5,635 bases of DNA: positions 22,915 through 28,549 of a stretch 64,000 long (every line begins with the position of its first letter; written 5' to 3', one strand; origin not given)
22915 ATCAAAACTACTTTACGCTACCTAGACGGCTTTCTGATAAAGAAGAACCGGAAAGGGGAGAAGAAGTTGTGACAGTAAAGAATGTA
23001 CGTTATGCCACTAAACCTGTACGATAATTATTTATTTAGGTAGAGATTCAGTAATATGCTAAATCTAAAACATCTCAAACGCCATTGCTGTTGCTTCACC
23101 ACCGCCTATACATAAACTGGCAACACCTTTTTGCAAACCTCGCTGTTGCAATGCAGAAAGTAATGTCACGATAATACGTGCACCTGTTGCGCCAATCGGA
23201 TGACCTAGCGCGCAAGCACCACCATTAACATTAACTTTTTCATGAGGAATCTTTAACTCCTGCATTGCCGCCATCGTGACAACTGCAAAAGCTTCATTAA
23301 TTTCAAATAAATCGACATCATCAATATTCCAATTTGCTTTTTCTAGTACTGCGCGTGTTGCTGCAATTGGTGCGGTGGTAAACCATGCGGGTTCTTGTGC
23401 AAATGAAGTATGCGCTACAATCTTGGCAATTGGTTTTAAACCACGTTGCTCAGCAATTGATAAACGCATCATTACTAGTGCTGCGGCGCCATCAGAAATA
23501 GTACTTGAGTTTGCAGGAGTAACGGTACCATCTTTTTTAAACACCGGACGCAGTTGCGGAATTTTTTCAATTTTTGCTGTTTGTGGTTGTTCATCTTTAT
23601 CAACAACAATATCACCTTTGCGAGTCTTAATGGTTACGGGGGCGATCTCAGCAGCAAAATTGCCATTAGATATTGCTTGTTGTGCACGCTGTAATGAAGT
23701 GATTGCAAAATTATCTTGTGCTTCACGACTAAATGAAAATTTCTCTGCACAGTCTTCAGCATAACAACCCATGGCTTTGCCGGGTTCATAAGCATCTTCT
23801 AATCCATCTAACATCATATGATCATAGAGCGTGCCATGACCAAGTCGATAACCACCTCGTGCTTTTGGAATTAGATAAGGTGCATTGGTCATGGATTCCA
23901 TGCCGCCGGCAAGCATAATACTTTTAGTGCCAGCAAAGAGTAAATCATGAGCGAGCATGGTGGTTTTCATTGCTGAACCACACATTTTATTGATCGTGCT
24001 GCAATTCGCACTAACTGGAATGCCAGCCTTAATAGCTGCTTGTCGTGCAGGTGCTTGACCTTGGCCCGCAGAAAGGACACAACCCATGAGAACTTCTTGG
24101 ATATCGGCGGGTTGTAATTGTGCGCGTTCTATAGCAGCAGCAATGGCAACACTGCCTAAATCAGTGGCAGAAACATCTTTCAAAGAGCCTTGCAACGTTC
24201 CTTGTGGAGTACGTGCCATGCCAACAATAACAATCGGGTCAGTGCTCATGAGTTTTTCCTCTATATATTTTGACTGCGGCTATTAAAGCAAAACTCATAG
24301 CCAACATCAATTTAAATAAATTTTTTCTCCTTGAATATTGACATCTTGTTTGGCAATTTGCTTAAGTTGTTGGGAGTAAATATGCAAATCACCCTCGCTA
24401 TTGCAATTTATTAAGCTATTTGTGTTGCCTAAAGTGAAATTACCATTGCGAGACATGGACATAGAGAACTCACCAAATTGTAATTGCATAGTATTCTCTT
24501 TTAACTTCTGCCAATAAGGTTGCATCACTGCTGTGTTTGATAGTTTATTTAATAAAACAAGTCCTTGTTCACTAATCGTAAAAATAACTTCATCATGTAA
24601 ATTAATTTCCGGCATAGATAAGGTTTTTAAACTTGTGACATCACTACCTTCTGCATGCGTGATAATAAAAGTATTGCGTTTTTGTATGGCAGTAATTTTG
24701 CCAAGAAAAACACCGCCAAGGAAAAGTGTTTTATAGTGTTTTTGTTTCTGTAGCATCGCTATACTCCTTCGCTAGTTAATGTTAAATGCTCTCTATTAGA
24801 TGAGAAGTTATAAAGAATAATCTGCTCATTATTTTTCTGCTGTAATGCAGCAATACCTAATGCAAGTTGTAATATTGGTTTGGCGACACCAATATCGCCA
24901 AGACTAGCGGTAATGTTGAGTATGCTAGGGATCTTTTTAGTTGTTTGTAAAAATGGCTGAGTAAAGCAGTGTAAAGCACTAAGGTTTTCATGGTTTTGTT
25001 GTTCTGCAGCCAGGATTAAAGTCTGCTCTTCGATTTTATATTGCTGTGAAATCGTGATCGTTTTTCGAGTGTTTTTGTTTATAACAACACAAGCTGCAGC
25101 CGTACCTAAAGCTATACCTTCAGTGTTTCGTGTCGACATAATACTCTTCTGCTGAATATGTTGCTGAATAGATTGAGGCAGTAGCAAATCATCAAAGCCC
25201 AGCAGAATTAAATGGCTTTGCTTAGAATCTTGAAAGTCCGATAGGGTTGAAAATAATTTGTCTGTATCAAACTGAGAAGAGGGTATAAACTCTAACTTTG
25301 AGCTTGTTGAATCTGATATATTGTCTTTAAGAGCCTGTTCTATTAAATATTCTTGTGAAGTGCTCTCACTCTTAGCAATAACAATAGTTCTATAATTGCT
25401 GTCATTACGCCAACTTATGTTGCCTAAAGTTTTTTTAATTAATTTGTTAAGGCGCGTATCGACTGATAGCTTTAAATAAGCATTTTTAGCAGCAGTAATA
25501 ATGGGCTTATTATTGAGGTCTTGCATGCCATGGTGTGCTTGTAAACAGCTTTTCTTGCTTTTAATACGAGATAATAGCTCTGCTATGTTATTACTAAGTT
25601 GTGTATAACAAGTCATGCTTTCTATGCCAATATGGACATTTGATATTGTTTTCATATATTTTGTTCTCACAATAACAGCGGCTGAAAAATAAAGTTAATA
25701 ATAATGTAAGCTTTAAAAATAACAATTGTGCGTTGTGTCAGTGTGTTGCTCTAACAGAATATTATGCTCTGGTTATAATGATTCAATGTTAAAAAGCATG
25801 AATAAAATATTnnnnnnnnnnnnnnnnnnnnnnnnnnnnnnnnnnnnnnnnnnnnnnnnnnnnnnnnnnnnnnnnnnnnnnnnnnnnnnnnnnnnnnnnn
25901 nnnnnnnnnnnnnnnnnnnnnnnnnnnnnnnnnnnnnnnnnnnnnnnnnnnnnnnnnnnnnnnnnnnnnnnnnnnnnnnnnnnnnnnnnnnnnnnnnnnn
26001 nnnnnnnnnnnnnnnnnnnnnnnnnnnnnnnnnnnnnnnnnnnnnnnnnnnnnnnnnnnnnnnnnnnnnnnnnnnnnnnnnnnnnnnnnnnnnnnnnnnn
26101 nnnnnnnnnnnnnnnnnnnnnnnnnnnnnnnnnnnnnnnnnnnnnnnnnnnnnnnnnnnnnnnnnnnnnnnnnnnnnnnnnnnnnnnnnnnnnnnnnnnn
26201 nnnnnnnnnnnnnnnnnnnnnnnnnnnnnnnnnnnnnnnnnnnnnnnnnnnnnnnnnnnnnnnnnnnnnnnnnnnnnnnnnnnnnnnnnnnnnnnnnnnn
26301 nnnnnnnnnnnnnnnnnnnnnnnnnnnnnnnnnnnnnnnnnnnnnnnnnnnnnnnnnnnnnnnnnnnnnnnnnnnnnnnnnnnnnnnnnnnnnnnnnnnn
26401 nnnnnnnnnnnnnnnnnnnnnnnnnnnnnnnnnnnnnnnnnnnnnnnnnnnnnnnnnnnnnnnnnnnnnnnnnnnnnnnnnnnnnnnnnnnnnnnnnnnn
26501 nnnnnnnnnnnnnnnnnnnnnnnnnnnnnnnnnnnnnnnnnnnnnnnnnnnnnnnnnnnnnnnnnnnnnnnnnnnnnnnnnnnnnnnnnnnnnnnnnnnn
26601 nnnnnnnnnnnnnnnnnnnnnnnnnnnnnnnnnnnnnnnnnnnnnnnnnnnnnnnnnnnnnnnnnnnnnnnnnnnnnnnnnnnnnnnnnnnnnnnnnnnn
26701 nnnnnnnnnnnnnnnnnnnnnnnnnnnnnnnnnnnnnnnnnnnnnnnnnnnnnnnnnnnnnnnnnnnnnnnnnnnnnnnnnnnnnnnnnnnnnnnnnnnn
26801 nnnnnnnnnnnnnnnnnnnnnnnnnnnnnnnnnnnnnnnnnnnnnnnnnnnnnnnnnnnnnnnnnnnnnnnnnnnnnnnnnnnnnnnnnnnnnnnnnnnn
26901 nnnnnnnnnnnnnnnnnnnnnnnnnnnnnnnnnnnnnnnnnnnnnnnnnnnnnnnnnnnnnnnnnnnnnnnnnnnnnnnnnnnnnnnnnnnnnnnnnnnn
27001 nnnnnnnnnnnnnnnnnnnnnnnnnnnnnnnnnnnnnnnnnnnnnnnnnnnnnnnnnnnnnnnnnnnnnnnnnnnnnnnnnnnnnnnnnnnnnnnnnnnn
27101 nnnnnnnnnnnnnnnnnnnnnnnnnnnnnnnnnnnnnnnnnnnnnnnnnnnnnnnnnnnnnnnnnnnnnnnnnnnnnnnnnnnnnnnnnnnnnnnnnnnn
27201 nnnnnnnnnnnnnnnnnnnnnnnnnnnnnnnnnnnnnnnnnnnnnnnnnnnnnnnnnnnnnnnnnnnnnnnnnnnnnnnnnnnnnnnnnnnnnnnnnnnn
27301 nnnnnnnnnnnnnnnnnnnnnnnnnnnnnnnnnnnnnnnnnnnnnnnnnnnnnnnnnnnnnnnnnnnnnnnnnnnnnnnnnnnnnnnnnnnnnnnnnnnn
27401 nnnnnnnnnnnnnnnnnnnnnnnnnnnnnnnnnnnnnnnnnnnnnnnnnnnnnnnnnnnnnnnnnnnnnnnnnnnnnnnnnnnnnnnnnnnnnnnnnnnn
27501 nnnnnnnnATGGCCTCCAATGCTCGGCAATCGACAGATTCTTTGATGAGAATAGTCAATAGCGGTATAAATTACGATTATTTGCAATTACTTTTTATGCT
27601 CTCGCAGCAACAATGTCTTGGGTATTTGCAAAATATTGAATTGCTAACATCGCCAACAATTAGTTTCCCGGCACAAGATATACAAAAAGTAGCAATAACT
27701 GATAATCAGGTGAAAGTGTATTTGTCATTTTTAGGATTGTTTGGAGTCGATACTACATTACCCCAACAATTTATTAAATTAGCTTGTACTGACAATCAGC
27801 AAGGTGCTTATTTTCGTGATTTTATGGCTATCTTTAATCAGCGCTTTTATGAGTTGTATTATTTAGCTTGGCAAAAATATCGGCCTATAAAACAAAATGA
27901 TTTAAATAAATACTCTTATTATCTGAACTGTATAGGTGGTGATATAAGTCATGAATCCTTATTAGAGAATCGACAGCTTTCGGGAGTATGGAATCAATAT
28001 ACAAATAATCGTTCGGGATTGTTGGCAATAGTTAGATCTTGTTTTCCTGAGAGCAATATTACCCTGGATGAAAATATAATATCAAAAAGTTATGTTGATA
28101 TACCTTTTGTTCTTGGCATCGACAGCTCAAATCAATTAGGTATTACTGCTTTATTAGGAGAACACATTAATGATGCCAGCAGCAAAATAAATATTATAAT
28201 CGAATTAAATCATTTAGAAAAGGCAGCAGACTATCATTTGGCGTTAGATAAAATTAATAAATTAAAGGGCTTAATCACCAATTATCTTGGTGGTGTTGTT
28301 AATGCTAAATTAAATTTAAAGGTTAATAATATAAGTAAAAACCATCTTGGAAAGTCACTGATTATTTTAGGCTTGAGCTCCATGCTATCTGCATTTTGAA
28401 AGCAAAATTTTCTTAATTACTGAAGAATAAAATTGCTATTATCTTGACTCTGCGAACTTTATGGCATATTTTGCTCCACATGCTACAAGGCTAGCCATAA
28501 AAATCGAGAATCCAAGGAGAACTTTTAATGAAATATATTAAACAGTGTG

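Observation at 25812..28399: Orphan, translationally coupled TssF-TssG (baseplate-wedge) gene pair outside any secretion-system cluster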

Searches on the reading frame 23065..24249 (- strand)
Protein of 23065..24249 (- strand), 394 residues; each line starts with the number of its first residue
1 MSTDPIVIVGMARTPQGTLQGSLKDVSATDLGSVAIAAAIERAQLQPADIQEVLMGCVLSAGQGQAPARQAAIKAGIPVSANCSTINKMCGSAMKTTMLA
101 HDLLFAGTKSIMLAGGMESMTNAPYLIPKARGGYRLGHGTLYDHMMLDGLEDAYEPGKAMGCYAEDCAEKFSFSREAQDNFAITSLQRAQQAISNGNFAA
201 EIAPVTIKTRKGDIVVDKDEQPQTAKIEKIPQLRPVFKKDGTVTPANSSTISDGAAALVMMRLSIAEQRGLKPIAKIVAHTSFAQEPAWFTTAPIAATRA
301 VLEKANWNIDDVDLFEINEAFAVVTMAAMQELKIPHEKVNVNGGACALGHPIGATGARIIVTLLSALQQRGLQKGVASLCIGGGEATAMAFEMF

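Call 3: search_protein_families(library=pfam, proteins=[window:23065-24249:-], max_evalue=1)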
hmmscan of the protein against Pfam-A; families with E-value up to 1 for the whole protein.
window:23065-24249:- (394 aa): 4 families
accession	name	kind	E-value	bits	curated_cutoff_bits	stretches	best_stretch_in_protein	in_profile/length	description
PF00108.29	Thiolase_N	-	6.7e-88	294.9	26.4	1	6-262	1-258/260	Thiolase, N-terminal domain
PF02803.24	Thiolase_C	-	4.4e-46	156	27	1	271-392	1-122/123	Thiolase, C-terminal domain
PF22691.2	Thiolase_C_1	-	1.3e-05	25.4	28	1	277-333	3-59/144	Thiolase C-terminal domain-like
PF08541.16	ACP_syn_III_C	-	0.00014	22.4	26.6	1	302-384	1-78/90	3-Oxoacyl-[acyl-carrier-protein (ACP)] synthase III C terminal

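Call 17: search_protein_families(library=ncbifam, proteins=[window:23065-24249:-], max_evalue=0.1)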
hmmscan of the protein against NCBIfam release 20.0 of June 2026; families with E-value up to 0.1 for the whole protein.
window:23065-24249:- (394 aa): 54 families (the best 25 are shown)
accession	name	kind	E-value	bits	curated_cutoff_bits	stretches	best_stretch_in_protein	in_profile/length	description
NF005404.0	PRK06954.1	subfamily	4.5e-196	651.6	687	1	2-393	5-396/397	acetyl-CoA C-acetyltransferase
NF006086.0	PRK08235.1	equivalog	1.7e-133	445.5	526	1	7-390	5-389/393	acetyl-CoA C-acetyltransferase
TIGR01930.1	AcCoA-C-Actrans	subfamily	1.5e-126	422.4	240.55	1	8-392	1-385/385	acetyl-CoA C-acyltransferase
NF004206.0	PRK05656.1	subfamily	6.4e-125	417.3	688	1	6-392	4-391/392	acetyl-CoA C-acetyltransferase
NF042967.1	AcCoAtase_PhaA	equivalog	2.2e-110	369.5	740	1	6-392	4-394/396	acetyl-CoA acetyltransferase PhaA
NF006552.0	PRK09051.1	subfamily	1.4e-109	366.9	565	1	3-393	3-394/395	beta-ketothiolase BktB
NF042999.1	bketothiol_BktB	equivalog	1e-101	341.1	725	1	5-392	4-392/394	beta-ketothiolase BktB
NF006551.0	PRK09050.1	subfamily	1e-95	321.2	605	1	7-392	5-399/401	3-oxoadipyl-CoA thiolase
NF004983.0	PRK06366.1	equivalog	1e-94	317.7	627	1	6-393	4-386/388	acetyl-CoA C-acetyltransferase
TIGR02430.1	pcaF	equivalog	1.7e-92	310.6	597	1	7-392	4-398/400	3-oxoadipyl-CoA thiolase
NF005152.0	PRK06633.1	equivalog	8e-91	304.5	675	1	4-392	3-390/392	acetyl-CoA C-acetyltransferase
NF004853.0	PRK06205.1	subfamily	1.1e-90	304.6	551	1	6-393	4-402/404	acetyl-CoA C-acetyltransferase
NF005890.0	PRK07851.1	equivalog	3.2e-88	296.4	580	2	158-392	171-403/406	acetyl-CoA C-acetyltransferase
NF005865.0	PRK07801.1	equivalog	1e-83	281.7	591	1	7-390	5-378/382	acetyl-CoA C-acetyltransferase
NF005805.0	PRK07661.1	equivalog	2.1e-82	277.1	633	1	7-393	5-390/391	acetyl-CoA C-acetyltransferase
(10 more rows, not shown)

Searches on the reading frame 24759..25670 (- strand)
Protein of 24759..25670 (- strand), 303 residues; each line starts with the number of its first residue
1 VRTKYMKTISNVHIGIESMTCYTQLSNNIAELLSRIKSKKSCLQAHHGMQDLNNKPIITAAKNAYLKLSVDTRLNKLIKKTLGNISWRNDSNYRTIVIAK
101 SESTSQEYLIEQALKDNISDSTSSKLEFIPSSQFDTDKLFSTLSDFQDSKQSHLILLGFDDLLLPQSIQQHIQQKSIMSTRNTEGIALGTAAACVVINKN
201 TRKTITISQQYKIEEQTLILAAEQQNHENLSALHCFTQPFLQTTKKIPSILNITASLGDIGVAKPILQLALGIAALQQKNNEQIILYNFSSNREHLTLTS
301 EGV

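Call 3: search_protein_families(library=pfam, proteins=[window:24759-25670:-], max_evalue=1)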
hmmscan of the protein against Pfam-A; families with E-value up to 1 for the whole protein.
window:24759-25670:- (303 aa): 1 family
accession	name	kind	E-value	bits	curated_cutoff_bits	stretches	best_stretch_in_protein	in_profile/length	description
PF09715.15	Plasmod_dom_1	-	0.072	13.8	23.9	1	153-197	7-51/66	Plasmodium protein of unknown function (Plasmod_dom_1)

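Call 17: search_protein_families(library=ncbifam, proteins=[window:24759-25655:-], max_evalue=0.1)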
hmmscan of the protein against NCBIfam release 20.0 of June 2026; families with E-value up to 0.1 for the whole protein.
window:24759-25655:- (298 aa): 3 families
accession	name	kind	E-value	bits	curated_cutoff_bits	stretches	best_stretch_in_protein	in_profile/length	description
NF004798.0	PRK06147.1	equivalog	7.4e-06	25.4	342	1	142-196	149-203/349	3-oxoacyl-(acyl carrier protein) synthase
NF047918.2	MetA_acetyl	exception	0.03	13.6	460.5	1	132-214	162-245/302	homoserine O-acetyltransferase MetA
NF045647.1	alr0857_fam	equivalog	0.071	13.2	75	0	159-214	16-71/121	alr0857 family protein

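Call 41: search_solved_structures(query=window:24759-25655:-, max_evalue=10)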
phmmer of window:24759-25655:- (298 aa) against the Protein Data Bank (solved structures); distinct sequences matched with E-value up to 10: 3.
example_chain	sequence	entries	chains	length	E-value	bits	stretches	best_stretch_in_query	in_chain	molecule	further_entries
5nhx_A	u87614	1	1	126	1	11.9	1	119-176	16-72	Outer membrane protein A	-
4rha_A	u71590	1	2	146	1.2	11.7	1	120-174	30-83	Outer membrane protein A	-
4erh_A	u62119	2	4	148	1.2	11.6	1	120-174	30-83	Outer membrane protein A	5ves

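Call 65: search_protein_families(library=phrogs, proteins=[window:24759-25655:-], max_evalue=0.1)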
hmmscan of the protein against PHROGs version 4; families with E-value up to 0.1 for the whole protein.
window:24759-25655:- (298 aa): 0 families

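Call 74: search_protein_representatives(protein=window:24759-25655:-)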
Query: 298 residues. Proteins with E-value up to 0.001 (for the whole library): 2; up to 1e-10: 1; up to 1e-30: 1. The best 2 are listed.
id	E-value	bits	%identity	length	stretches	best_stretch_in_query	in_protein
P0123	2.7e-185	629.9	100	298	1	1-298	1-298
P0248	7.7e-06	41.8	28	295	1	11-267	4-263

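Call 82: search_protein_families(library=ncbifam, proteins=[P0248], max_evalue=0.01)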
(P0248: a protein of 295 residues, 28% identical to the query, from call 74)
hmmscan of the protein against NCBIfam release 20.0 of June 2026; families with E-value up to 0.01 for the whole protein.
P0248 (295 aa): 1 family
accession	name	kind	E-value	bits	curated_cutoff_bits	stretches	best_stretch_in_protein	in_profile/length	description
NF004798.0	PRK06147.1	equivalog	7.7e-12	45.1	342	1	119-197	134-217/349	3-oxoacyl-(acyl carrier protein) synthase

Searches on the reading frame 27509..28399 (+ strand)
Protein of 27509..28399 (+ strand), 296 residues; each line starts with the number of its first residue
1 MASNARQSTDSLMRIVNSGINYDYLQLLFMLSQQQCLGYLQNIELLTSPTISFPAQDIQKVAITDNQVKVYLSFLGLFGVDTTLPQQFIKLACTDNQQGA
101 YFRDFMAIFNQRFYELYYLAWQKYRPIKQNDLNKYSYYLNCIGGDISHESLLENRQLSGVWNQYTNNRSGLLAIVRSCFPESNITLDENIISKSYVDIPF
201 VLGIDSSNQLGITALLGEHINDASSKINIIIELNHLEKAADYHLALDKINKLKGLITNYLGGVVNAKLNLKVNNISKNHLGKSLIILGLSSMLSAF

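Call 3: search_protein_families(library=pfam, proteins=[window:27509-28399:+], max_evalue=1)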
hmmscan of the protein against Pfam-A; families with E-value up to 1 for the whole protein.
window:27509-28399:+ (296 aa): 1 family
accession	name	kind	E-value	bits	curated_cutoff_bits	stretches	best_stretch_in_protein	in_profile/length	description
PF06996.16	T6SS_TssG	-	4.1e-34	118.7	24.6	1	22-293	5-303/304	Type VI secretion, TssG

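Call 17: search_protein_families(library=ncbifam, proteins=[window:27509-28399:+], max_evalue=0.1)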
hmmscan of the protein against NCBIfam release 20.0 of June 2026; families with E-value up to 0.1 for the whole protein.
window:27509-28399:+ (296 aa): 1 family
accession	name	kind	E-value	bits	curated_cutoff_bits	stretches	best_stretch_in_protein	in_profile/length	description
TIGR03347.1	VI_chp_1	equivalog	3.1e-36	125.1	143.3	1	41-293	33-299/300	type VI secretion system baseplate subunit TssG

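Call 43: search_solved_structures(query=window:27509-28399:+, max_evalue=0.01, show_alignments=1)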
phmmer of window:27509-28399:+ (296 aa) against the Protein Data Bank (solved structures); distinct sequences matched with E-value up to 0.01: 2.
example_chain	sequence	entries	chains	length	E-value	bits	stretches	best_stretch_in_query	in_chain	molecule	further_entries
6giy_C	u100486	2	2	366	3.5e-07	33.4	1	46-125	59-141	TssG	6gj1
6n38_G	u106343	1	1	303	2.5e-06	30.6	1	52-125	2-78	Putative type VI secretion protein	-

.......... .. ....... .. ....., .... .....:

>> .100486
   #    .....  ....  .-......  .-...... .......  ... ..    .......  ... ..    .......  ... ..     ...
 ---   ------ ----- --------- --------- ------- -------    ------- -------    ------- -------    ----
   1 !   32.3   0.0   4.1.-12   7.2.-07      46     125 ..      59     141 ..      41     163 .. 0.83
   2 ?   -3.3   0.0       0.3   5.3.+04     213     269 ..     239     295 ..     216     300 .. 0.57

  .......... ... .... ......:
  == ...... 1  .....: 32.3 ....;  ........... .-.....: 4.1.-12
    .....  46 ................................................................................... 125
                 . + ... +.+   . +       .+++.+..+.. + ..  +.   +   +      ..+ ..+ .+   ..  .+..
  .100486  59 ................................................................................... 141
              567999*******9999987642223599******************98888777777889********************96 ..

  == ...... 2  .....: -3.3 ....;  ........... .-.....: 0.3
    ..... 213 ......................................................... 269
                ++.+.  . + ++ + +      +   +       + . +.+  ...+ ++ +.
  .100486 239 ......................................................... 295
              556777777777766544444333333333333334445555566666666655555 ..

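Call 45: find_homologous_proteins(query=window:27509-28399:+, max_evalue=0.001)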
Query window:27509-28399:+ (296 aa): 1 proteins with E <= 0.001 among 1268 candidates.
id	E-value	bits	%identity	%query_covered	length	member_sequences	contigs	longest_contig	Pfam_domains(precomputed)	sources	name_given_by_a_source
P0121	1.5e-182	623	100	96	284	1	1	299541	PF06996.17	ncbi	-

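Call 52: search_solved_structures(query=A2, max_evalue=0.01, show_alignments=1)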
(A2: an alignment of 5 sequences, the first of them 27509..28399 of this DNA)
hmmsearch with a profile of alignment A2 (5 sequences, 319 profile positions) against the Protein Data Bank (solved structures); distinct sequences matched with E-value up to 0.01: 3.
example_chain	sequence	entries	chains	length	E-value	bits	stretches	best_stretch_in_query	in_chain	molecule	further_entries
6giy_C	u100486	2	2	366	3.5e-30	108.4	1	11-290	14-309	TssG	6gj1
6n38_G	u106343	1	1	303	3.7e-24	88.7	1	59-290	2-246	Putative type VI secretion protein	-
6gj3_C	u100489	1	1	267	1.5e-12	50.5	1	92-290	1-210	TssG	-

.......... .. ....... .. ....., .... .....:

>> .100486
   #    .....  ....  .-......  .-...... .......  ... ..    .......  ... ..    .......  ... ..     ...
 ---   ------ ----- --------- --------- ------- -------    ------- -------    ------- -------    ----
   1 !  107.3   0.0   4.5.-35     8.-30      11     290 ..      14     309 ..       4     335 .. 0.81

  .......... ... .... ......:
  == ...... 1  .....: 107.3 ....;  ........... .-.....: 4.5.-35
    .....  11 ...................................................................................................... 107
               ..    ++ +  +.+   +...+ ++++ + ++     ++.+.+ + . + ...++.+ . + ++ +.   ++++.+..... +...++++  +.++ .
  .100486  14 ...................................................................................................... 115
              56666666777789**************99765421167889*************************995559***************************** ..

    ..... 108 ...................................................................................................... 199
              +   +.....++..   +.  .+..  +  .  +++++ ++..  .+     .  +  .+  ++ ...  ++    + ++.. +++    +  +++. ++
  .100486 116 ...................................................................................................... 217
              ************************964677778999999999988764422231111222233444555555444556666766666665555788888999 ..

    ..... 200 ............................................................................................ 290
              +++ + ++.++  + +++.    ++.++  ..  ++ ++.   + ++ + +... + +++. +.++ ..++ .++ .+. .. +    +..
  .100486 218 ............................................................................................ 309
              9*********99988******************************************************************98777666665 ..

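Call 65: search_protein_families(library=phrogs, proteins=[window:27509-28399:+], max_evalue=0.1)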
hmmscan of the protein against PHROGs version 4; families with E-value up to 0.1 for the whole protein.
window:27509-28399:+ (296 aa): 0 families
